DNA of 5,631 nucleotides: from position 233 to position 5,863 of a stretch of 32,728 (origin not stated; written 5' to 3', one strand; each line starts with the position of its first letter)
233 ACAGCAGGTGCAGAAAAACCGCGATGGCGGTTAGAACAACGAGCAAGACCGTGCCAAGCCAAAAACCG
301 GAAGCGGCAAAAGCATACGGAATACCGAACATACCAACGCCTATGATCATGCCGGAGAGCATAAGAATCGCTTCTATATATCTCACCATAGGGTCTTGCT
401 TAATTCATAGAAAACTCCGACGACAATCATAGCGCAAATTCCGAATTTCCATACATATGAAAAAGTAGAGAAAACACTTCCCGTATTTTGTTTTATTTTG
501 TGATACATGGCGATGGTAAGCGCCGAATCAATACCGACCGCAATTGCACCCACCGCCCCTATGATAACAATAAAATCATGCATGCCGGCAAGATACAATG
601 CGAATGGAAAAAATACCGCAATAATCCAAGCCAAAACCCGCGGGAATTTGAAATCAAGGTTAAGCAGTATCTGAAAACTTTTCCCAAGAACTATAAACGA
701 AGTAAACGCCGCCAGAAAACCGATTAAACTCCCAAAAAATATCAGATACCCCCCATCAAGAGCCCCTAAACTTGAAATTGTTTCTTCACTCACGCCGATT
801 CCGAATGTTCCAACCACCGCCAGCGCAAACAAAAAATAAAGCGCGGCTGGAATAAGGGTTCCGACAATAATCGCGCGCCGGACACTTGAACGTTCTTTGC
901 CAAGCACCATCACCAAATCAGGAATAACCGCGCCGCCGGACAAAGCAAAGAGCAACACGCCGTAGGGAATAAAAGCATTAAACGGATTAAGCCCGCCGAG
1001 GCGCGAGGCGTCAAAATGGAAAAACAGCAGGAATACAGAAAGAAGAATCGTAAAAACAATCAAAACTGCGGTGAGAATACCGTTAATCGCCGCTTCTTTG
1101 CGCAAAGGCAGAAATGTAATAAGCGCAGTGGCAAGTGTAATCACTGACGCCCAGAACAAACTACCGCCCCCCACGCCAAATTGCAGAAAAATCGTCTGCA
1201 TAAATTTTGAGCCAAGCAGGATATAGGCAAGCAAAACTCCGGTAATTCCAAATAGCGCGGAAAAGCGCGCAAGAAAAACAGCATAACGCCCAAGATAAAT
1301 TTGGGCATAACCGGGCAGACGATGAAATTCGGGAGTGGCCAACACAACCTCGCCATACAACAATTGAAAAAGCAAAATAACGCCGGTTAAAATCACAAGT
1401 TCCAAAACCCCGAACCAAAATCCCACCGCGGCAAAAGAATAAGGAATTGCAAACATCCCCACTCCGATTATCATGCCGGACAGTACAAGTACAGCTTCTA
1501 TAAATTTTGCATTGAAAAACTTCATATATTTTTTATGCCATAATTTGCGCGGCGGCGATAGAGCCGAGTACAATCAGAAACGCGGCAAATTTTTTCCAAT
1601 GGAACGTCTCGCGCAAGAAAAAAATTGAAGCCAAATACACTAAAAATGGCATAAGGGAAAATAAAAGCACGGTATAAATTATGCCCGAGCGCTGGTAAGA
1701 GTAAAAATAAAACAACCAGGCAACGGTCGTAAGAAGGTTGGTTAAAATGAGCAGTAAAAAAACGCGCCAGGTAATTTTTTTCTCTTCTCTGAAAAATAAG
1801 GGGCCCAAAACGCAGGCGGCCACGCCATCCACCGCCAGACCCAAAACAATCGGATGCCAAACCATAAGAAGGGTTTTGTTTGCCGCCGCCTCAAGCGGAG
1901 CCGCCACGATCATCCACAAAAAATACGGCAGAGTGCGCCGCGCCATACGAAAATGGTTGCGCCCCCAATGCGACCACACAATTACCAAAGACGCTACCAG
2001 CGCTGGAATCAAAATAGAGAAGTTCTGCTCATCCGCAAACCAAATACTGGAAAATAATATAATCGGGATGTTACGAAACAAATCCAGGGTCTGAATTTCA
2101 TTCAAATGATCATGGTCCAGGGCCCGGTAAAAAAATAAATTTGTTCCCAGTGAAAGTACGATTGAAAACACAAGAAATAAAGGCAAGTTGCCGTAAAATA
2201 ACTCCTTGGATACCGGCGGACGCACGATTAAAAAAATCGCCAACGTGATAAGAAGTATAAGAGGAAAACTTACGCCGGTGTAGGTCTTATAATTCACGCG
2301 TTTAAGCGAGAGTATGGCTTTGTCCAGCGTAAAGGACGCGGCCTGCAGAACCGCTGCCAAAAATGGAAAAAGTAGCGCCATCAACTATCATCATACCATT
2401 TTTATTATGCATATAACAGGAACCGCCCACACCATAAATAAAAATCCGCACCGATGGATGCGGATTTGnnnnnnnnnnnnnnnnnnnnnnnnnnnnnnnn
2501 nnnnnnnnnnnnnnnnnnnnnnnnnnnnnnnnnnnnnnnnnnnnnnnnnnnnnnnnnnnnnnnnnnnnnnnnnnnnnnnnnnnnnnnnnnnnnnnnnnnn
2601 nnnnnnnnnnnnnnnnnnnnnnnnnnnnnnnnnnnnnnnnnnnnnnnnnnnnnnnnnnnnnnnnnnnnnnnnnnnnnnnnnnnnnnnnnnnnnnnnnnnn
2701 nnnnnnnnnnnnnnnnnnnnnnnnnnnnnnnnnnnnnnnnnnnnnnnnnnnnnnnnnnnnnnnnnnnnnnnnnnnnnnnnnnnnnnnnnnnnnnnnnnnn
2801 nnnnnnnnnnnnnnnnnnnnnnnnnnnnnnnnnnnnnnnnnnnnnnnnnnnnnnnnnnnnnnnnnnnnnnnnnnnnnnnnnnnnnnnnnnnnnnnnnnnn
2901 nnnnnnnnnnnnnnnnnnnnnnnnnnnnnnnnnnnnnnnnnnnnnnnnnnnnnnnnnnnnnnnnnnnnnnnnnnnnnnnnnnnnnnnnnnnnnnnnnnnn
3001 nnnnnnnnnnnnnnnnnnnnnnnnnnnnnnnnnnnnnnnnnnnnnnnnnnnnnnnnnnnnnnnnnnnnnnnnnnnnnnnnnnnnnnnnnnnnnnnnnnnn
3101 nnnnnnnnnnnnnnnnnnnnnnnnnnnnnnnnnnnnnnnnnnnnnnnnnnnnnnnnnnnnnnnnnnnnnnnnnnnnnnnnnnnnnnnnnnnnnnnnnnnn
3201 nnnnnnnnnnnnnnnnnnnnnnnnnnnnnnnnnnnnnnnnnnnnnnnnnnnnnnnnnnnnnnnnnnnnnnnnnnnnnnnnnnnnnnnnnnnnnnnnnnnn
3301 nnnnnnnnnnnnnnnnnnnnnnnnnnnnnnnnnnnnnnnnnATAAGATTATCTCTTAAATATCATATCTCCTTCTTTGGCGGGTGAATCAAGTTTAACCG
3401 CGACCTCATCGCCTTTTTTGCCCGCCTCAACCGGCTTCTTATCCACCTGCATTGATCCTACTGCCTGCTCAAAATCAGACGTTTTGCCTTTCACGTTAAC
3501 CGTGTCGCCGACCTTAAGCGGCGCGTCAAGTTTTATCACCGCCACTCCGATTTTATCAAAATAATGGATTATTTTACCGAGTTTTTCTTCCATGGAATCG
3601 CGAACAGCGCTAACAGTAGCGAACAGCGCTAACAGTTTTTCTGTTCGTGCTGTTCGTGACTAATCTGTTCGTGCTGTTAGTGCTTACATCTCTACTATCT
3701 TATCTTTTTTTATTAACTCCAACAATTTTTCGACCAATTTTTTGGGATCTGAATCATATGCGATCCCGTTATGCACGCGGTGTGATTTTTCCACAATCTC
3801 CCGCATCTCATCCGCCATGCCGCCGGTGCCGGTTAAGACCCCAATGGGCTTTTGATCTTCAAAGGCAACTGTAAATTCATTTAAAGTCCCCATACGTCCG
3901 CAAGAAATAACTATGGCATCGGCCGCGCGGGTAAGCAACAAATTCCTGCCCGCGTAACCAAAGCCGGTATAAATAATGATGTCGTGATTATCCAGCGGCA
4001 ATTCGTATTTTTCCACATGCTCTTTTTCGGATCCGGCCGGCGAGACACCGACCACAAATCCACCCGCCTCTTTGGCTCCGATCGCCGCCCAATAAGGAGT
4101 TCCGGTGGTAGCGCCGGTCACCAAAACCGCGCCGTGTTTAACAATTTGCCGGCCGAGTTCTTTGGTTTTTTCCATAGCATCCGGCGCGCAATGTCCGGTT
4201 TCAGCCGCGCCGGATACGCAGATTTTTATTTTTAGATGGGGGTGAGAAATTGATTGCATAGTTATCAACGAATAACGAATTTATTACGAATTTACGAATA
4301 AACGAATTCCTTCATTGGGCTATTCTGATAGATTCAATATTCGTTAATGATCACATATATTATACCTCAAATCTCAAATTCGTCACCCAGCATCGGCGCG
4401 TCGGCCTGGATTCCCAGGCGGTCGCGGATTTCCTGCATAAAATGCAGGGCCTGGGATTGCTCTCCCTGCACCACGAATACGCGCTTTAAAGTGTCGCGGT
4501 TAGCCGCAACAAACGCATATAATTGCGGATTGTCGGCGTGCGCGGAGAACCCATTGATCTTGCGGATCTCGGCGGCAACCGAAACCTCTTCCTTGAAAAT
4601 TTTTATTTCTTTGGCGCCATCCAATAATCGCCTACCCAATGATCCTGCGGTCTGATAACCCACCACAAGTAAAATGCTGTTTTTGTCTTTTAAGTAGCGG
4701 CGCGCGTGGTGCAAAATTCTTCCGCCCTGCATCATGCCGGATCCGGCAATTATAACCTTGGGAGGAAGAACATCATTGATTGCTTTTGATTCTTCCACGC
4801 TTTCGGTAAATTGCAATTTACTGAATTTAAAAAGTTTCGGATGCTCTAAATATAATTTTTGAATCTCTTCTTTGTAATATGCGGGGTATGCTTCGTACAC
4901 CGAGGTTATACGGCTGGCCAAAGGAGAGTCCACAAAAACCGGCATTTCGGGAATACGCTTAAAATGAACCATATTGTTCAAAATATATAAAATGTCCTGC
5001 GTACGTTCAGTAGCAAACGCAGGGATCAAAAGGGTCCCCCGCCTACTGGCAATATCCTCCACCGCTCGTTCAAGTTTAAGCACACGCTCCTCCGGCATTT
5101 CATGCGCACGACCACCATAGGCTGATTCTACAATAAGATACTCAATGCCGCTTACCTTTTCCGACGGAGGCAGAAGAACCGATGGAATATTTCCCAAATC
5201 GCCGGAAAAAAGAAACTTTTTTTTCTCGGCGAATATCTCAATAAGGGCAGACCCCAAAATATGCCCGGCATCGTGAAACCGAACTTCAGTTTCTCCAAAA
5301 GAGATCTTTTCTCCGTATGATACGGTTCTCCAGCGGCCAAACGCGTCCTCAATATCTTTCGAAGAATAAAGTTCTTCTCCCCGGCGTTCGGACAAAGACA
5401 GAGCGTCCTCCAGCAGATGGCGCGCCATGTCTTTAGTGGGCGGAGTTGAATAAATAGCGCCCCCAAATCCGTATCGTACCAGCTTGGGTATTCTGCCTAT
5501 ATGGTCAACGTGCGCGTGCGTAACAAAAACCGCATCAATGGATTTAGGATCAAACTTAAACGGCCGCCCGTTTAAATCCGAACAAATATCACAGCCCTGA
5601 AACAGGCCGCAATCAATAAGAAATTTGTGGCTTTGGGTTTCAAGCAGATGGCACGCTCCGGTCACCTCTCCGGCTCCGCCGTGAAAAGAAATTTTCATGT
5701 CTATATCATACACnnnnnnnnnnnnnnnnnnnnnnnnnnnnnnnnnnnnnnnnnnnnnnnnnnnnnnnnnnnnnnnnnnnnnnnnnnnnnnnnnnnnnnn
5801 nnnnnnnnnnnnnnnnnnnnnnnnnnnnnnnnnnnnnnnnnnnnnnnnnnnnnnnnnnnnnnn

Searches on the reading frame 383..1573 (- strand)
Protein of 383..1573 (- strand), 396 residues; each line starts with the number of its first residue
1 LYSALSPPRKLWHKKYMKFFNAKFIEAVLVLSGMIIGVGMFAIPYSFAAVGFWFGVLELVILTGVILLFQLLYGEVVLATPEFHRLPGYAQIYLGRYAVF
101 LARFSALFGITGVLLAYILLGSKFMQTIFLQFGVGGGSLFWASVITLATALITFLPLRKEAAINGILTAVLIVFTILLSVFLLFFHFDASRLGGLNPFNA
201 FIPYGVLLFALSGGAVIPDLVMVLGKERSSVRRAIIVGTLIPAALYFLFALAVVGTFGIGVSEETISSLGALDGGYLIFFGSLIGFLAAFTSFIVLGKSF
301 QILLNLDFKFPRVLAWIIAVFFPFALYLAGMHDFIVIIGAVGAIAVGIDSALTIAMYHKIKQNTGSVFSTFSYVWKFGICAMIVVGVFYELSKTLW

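Call 51: search_protein_families(library=pfam, proteins=[window:383-1573:-], max_evalue=0.00001)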
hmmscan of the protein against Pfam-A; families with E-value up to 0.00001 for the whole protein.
window:383-1573:- (396 aa): 2 families
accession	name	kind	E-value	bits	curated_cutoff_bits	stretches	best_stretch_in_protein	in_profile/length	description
PF03222.19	Trp_Tyr_perm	-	1.9e-12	47.5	22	1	23-363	4-364/393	Tryptophan/tyrosine permease family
PF01490.24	Aa_trans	-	5.6e-09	35.6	25.6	1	23-310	4-306/410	Transmembrane amino acid transporter protein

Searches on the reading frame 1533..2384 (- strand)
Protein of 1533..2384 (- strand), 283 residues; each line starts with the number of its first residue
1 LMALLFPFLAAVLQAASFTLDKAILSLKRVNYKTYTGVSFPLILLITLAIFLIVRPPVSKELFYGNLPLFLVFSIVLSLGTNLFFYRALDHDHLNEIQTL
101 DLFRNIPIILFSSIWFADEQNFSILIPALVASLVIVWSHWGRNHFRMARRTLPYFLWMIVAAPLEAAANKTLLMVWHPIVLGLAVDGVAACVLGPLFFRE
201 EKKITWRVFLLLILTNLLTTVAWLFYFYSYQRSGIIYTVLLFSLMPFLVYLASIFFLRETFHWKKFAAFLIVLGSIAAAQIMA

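Call 51: search_protein_families(library=pfam, proteins=[window:1533-2384:-], max_evalue=0.00001)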
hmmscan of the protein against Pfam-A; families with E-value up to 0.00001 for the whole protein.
window:1533-2384:- (283 aa): 1 family
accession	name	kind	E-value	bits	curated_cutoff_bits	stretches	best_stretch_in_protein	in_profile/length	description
PF00892.27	EamA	-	7.8e-12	46.1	28.2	1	168-277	20-131/135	EamA-like transporter family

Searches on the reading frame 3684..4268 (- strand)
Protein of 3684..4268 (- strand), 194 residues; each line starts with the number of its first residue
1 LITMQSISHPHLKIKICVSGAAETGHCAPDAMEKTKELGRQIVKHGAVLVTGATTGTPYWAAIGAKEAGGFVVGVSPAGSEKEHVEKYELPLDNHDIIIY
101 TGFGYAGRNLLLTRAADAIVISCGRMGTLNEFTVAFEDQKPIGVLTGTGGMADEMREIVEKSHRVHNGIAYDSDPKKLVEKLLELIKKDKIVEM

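Call 51: search_protein_families(library=pfam, proteins=[window:3684-4268:-], max_evalue=0.00001)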
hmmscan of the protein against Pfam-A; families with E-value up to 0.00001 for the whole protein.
window:3684-4268:- (194 aa): 1 family
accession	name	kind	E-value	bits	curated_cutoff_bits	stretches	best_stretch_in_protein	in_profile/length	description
PF18306.6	LDcluster4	-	5e-37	127.3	26.3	1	13-178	1-150/151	SLOG cluster4 family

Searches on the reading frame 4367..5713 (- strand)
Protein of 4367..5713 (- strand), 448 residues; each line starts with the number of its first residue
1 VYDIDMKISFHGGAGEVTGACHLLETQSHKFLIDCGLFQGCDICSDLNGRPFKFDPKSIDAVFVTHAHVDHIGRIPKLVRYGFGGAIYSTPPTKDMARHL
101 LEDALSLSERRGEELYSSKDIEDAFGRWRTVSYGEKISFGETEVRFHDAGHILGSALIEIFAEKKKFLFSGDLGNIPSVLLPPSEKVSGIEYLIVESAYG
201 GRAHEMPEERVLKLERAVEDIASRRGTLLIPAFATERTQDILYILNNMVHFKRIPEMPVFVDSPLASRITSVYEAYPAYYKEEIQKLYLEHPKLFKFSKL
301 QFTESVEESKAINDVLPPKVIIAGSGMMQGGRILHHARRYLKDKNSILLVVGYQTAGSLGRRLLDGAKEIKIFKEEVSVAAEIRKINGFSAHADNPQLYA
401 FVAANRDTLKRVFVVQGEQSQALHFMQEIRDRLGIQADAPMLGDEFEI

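Call 5: search_protein_families(library=pfam, proteins=[window:4367-5713:-], max_evalue=0.1)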
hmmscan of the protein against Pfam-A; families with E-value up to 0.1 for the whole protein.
window:4367-5713:- (448 aa): 7 families
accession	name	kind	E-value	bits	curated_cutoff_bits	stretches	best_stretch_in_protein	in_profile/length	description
PF10996.14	Beta-Casp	-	1.1e-36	126.4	27.7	1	238-363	1-120/120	Beta-Casp domain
PF00753.33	Lactamase_B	-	1.1e-14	55.3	22.7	1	16-230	3-193/196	Metallo-beta-lactamase superfamily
PF07521.17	RMMBL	-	3.7e-12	46.5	21.6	1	377-440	2-63/63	Zn-dependent metallo-hydrolase RNA specificity domain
PF16661.11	Lactamase_B_6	-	1.9e-10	40.9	27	1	23-169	1-158/193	Metallo-beta-lactamase superfamily domain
PF12706.13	Lactamase_B_2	-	2.3e-10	40.9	27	1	30-219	2-185/200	Beta-lactamase superfamily domain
PF19583.5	ODP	-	0.0047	17.2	27.2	1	23-174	7-137/194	ODP family beta lactamase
PF13716.11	CRAL_TRIO_2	-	0.048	14.4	23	0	263-300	53-90/137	Divergent CRAL/TRIO domain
